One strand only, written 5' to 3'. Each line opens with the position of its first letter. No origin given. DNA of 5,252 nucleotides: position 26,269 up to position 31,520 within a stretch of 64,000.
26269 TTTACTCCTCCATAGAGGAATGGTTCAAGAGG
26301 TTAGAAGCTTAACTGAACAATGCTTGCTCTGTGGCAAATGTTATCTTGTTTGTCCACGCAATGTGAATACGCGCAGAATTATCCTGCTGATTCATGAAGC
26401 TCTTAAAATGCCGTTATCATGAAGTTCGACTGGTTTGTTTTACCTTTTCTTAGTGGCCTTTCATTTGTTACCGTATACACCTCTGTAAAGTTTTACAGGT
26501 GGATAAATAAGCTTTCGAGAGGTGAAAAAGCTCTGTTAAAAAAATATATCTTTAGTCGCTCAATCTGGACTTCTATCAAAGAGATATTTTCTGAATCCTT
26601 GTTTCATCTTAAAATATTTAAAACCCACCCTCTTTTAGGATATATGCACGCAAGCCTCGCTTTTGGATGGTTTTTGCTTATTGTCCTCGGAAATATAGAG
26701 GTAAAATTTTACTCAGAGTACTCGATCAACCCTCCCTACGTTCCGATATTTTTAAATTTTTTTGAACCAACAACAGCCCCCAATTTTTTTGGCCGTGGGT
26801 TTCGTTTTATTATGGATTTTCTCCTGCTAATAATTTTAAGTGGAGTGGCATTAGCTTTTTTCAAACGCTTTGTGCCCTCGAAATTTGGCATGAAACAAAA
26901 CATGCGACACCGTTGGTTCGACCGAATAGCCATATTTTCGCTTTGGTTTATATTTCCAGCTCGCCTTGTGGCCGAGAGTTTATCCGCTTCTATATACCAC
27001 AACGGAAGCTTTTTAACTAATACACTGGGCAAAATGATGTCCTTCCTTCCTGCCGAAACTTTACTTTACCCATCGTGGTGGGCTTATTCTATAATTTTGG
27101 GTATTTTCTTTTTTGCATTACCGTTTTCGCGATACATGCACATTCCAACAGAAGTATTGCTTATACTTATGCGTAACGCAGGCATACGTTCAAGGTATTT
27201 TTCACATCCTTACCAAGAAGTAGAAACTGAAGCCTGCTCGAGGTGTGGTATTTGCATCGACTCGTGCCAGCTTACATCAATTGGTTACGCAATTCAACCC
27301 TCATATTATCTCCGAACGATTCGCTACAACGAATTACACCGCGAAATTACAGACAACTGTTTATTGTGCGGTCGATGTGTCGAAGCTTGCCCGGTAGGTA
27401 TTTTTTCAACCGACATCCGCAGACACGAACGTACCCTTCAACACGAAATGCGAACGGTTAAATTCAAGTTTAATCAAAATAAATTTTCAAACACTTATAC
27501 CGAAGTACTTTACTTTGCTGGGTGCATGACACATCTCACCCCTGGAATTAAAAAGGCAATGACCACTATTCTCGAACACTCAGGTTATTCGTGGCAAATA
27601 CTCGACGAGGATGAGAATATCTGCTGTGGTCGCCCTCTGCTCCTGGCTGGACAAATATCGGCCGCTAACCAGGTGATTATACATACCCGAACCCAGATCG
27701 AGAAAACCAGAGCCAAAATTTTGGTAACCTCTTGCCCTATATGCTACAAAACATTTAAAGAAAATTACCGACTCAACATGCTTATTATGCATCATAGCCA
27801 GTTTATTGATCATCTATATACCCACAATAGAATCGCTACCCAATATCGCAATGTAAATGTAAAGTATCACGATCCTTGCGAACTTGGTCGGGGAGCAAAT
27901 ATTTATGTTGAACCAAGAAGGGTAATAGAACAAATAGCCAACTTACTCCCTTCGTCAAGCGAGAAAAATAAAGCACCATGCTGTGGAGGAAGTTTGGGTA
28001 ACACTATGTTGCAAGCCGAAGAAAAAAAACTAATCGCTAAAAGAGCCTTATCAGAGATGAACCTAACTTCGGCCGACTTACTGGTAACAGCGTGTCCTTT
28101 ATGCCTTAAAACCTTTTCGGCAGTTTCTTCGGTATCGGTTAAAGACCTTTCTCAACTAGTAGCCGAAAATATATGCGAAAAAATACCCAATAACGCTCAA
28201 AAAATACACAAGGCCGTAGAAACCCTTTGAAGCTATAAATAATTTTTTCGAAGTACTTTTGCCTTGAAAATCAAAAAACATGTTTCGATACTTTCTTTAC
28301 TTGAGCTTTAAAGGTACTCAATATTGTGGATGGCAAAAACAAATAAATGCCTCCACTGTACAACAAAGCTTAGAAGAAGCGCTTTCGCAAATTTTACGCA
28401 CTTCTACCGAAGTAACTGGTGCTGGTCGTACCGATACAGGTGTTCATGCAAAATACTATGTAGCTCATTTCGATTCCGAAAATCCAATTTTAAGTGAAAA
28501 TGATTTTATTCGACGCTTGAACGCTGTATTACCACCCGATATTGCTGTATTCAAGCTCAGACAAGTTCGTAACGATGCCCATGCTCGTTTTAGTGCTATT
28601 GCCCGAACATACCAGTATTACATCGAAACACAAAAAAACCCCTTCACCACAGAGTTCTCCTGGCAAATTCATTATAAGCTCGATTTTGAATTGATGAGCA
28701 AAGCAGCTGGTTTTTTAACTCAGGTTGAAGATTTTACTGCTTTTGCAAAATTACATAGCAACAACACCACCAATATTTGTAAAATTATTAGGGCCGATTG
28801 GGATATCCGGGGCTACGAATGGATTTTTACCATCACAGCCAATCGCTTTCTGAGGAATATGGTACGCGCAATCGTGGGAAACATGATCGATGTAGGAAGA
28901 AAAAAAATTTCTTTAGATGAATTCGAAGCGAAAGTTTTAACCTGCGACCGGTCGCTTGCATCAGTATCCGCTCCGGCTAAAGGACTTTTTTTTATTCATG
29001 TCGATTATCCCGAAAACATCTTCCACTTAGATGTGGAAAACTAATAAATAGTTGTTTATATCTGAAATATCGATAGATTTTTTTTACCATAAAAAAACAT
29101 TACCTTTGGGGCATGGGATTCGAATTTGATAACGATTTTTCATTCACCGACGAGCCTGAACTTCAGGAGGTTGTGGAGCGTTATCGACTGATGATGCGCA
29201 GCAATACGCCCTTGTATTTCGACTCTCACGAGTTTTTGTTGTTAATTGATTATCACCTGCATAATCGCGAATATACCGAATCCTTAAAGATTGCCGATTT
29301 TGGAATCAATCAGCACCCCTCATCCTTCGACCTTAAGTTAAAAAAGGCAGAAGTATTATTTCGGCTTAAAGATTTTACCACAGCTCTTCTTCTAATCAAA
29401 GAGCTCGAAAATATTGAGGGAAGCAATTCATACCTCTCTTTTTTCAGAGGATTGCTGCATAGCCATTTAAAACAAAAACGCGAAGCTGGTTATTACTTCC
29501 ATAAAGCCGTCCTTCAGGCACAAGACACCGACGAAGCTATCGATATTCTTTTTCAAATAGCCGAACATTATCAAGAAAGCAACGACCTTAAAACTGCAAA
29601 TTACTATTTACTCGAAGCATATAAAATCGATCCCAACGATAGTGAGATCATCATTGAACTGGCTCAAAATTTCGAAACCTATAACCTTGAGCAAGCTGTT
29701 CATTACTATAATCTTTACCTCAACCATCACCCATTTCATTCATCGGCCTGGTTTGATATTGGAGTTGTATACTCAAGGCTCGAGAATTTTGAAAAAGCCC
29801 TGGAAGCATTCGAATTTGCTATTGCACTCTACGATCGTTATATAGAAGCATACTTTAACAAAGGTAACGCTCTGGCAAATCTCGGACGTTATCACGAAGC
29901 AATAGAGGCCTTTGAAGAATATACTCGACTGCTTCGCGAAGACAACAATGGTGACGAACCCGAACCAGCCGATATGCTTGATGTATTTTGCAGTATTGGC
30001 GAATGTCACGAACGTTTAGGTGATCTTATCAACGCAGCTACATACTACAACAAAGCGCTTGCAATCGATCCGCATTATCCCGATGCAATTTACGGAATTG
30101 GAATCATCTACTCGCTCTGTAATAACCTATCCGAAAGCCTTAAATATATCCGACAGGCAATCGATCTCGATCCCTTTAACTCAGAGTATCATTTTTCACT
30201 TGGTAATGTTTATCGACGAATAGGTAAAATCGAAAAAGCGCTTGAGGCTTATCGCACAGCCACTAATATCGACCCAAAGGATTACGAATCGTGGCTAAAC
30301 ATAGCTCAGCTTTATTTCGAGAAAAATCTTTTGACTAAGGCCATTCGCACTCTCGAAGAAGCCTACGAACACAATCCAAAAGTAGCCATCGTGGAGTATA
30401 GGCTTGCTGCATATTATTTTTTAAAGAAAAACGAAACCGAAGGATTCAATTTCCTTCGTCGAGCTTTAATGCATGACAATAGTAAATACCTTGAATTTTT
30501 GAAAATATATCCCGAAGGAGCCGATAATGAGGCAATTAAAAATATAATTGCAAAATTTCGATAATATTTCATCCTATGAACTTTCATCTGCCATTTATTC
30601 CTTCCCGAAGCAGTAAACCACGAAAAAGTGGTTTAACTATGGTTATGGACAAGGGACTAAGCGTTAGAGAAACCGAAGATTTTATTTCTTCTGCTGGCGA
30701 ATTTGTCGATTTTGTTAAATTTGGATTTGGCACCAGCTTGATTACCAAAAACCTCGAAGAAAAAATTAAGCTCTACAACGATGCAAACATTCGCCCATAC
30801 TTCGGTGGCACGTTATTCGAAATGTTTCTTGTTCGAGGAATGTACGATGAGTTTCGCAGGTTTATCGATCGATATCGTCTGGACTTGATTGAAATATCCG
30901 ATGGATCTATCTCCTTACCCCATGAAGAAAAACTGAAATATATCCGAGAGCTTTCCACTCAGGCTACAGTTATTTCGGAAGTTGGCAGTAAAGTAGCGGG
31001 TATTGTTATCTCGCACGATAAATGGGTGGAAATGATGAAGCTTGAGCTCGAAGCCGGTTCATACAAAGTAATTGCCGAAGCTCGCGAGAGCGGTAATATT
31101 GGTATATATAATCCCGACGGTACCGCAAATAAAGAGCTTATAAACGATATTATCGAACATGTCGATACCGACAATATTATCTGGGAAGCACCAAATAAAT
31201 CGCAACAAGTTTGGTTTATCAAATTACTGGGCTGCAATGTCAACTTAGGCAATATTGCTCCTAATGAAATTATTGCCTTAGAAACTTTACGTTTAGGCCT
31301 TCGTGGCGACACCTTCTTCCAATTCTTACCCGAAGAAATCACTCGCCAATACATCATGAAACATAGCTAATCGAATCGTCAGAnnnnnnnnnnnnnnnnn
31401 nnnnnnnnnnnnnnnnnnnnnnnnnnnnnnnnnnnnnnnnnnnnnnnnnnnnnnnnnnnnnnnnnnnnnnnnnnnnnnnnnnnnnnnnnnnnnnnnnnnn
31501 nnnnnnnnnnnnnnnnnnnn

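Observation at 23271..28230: Five-gene Hdr-like, membrane-anchored flavo-Fe-S complex with no recognisable substrate pathway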

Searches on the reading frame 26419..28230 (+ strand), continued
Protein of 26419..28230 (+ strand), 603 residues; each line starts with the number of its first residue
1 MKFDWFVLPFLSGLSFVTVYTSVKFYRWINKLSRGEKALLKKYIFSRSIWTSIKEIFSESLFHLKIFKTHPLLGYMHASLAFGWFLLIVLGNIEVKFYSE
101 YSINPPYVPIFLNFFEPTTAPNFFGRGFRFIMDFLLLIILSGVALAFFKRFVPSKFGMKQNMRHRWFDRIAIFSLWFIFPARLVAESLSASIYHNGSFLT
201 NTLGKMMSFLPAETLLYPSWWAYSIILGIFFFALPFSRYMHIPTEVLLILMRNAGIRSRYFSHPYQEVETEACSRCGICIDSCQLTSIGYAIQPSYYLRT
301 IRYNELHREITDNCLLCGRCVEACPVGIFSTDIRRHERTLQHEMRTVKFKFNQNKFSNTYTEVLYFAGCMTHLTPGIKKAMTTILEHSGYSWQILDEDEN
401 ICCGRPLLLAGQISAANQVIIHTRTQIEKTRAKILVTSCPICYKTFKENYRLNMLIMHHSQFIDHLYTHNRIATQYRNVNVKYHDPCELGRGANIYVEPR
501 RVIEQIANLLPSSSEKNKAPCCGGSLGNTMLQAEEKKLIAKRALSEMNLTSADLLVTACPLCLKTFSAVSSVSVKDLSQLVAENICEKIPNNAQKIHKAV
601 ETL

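Call 52: list_cluster_members(proteins=[P0270, P0266, P0264, P0261, P0259, P0258, P0256, P0255, P0254, P0252])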
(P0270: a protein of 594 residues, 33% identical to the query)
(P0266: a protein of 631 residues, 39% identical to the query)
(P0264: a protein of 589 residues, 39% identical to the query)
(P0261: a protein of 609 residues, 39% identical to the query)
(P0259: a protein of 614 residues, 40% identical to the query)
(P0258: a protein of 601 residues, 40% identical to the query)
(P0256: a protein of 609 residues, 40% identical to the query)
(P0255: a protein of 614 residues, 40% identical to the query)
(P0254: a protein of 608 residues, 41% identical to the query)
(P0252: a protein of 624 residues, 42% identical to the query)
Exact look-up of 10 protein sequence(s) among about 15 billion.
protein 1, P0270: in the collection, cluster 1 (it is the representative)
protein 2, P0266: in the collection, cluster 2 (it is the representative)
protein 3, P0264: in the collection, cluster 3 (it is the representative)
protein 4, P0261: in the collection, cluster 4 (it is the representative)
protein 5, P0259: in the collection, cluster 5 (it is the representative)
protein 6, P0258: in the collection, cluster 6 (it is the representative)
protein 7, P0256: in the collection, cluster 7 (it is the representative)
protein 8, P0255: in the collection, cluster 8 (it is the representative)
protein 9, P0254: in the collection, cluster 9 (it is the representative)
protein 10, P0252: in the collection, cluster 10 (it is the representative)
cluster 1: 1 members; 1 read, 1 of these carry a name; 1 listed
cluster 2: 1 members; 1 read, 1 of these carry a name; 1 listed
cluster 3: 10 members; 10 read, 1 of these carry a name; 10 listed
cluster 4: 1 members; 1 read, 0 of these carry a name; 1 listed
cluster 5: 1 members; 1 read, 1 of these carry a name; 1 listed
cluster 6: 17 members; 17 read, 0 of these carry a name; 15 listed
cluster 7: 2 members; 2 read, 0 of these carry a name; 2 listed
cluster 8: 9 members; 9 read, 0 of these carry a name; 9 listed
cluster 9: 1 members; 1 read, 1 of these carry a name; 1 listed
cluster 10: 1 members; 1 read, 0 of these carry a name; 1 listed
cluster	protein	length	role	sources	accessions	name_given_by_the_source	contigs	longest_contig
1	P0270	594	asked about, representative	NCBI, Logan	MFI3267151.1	MAG: (Fe-S)-binding protein [Rikenellaceae bacterium]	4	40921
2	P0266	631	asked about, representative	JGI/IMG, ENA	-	Fe-S oxidoreductase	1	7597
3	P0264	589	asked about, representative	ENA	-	-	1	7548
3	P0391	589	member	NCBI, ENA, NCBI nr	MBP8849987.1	MAG: (Fe-S)-binding protein [Breznakibacter sp.] | (Fe-S)-binding protein [Breznakibacter sp.]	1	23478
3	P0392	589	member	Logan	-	-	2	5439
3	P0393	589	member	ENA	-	-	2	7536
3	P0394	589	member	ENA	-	-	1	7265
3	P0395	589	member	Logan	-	-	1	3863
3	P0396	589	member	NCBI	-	-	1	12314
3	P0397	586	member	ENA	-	-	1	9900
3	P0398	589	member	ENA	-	-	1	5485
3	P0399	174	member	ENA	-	-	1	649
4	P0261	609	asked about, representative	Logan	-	-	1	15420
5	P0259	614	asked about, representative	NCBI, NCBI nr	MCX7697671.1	MAG: (Fe-S)-binding protein [Bacteroidales bacterium] | (Fe-S)-binding protein [Bacteroidales bacterium]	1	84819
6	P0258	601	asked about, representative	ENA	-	-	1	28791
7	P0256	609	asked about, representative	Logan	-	-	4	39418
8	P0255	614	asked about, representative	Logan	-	-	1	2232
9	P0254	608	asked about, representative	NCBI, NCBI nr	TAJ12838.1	(Fe-S)-binding protein [Marinilabiliaceae bacterium JC017]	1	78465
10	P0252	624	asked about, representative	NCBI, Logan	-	-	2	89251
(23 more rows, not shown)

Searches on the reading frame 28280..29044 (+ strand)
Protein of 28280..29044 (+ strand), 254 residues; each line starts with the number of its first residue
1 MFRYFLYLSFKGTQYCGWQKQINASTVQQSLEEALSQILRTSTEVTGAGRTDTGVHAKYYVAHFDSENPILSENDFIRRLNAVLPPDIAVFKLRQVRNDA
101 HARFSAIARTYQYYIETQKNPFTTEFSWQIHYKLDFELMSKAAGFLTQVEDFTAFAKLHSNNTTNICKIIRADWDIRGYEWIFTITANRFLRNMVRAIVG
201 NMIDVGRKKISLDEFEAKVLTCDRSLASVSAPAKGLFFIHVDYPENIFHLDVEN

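Call 3: search_protein_families(library=pfam, proteins=[window:28280-29044:+], max_evalue=0.01)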
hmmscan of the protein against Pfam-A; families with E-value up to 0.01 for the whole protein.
window:28280-29044:+ (254 aa): 2 families
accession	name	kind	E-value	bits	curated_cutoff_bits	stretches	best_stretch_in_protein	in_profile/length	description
PF01416.25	PseudoU_synth_1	-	1e-31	110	23.3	2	150-244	9-108/108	tRNA pseudouridine synthase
PF10105.14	DUF2344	-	0.00049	20.5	23.8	1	54-137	56-117/176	Uncharacterized protein conserved in bacteria (DUF2344)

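Call 4: search_protein_families(library=ncbifam, proteins=[window:28280-29044:+], max_evalue=0.01)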
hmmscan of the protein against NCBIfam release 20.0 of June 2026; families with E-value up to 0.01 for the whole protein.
window:28280-29044:+ (254 aa): 3 families
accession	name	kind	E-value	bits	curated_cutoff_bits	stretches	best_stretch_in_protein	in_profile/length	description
TIGR00071.1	hisT_truA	equivalog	2.6e-46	158.1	142.85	1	6-237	5-227/228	tRNA pseudouridine(38-40) synthase TruA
NF000622.1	PRK00021.3-3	equivalog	3.8e-24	85.6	308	1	8-252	5-236/265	tRNA pseudouridine(38-40) synthase TruA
TIGR03936.1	sam_1_link_chp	equivalog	0.00012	21.9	71.9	1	71-119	72-119/209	TIGR03936 family radical SAM-associated protein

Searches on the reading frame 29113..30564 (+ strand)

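Call 3: search_protein_families(library=pfam, proteins=[window:29113-30564:+], max_evalue=0.01)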
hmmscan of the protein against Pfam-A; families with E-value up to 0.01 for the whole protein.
window:29113-30564:+ (483 aa): 34 families (the best 25 are shown)
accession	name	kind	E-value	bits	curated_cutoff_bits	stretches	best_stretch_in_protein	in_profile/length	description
PF07719.23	TPR_2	-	1.3e-43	143.9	27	4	358-390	2-34/34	Tetratricopeptide repeat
PF00515.34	TPR_1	-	1.9e-41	138.7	27.8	6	358-390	2-34/34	Tetratricopeptide repeat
PF13181.12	TPR_8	-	3.3e-36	120.8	25.7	6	245-272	2-29/34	Tetratricopeptide repeat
PF13432.12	TPR_16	-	3.4e-31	107.7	32.7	2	215-272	2-59/65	Tetratricopeptide repeat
PF13431.12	TPR_17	-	1.8e-30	103.1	24.4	4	347-378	3-34/34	Tetratricopeptide repeat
PF13428.12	TPR_14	-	1.2e-28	97.1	23.5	1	361-400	5-44/44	Tetratricopeptide repeat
PF14559.12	TPR_19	-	5.8e-27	94.3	25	3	303-360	5-62/68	Tetratricopeptide repeat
PF13424.12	TPR_12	-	3.8e-26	91.5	30.1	5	212-276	5-77/77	Tetratricopeptide repeat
PF13371.12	TPR_9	-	3e-21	75.6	35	2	190-239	9-58/73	Tetratricopeptide repeat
PF13414.12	TPR_11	-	6e-21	74.3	26.8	4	364-404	1-41/42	TPR repeat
PF13176.12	TPR_7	-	1.1e-14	53.7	27.9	0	361-390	3-34/36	Tetratricopeptide repeat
PF23914.1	TPR_CcmH_CycH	-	1.2e-14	54.9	42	1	381-454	40-116/158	Cytochrome c-type biogenesis protein H TPR domain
PF13174.12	TPR_6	-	2.3e-14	53.4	26.3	0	245-270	1-26/33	Tetratricopeptide repeat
PF12569.14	NatA_aux_su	-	2.1e-11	43.9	33.3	1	333-390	202-259/515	N-terminal acetyltransferase A, auxiliary subunit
PF12895.13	ANAPC3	-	5.4e-10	39.9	27.2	2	339-417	5-82/82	Anaphase-promoting complex, cyclosome, subunit 3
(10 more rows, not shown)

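Call 4: search_protein_families(library=ncbifam, proteins=[window:29113-30564:+], max_evalue=0.01)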
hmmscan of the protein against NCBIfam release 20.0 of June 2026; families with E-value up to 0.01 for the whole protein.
window:29113-30564:+ (483 aa): 36 families (the best 25 are shown)
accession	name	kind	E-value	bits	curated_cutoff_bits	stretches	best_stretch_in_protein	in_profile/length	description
NF040959.1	MamA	equivalog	4e-33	114.6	200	4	149-269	43-164/204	magnetosome protein MamA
TIGR02917.1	PEP_TPR_lipo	equivalog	4.7e-29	100.9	312.2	3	302-456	512-666/899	XrtA/PEP-CTERM system TPR-repeat protein PrsT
TIGR02521.1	type_IV_pilW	equivalog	9.9e-26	90.7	154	3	191-328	46-174/234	type IV pilus biogenesis/stability protein PilW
TIGR02552.1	LcrH_SycD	equivalog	4.9e-24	84.6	104.8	3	352-421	47-116/136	SycD/LcrH family type III secretion system chaperone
NF047558.1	TPR_END_plus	domain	1.2e-17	63.5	32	2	325-355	1-31/56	TPR end-of-group domain-containing protein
NF033762.1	social_mot_Tgl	equivalog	9.7e-14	51.3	225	1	300-426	42-171/252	social motility TPR repeat lipoprotein Tgl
TIGR02795.1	tol_pal_ybgF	equivalog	3.9e-12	46.8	90.1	0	109-168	42-101/119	tol-pal system protein YbgF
NF047507.1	TPR_BatC_Lepto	exception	6.7e-12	45.3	175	2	356-401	95-140/214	TPR repeat-containing protein BatC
NF033920.0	C39_PA2778_fam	equivalog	1.2e-11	44.5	150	2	343-421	176-254/255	PA2778 family cysteine peptidase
NF047371.1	FlcA_CTERM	equivalog_domain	2.8e-11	42.6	300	2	203-385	340-535/646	periplasmic flagellar collar protein FlcA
NF053607.1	CHU_0125_OmpA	equivalog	7.5e-11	41.2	620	2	304-387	34-117/639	CHU_0125 family OmpA-like outer membrane integrity protein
NF008757.0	PRK11788.1-5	equivalog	2.2e-10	40.3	363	1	358-458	181-282/388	lipopolysaccharide assembly protein LapB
NF002725.1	PRK02603.1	equivalog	1.4e-09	38.2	143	1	246-335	37-118/173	photosystem I assembly protein Ycf3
NF033758.1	gliding_GltE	equivalog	8.4e-09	34.9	225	2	346-457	75-186/411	adventurous gliding motility TPR repeat lipoprotein GltE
TIGR03939.1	PGA_TPR_OMP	equivalog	2e-08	33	366.65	1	308-432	105-238/800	poly-beta-1,6 N-acetyl-D-glucosamine export porin PgaA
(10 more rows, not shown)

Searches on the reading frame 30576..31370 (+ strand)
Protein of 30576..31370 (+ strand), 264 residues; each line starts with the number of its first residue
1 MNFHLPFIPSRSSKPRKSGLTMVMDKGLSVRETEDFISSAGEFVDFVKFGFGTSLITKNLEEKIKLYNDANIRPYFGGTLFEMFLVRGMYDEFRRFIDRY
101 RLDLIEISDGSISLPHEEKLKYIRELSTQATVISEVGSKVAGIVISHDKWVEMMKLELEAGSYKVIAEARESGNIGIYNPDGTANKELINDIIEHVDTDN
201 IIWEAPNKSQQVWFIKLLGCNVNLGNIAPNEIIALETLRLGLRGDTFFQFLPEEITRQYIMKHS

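Call 3: search_protein_families(library=pfam, proteins=[window:30576-31370:+], max_evalue=0.01)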
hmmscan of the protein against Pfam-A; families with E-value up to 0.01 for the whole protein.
window:30576-31370:+ (264 aa): 1 family
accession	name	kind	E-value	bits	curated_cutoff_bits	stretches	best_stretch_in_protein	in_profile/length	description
PF02679.21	ComA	-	2e-89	299.6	25.2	1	10-245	2-243/243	(2R)-phospho-3-sulfolactate synthase (ComA)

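Call 4: search_protein_families(library=ncbifam, proteins=[window:30576-31370:+], max_evalue=0.01)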
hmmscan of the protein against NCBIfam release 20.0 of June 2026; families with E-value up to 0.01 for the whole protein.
window:30576-31370:+ (264 aa): 1 family
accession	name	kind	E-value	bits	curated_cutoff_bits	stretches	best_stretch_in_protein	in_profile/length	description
TIGR03849.2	arch_ComA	equivalog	3.3e-78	262.4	280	1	14-247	2-240/241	phosphosulfolactate synthase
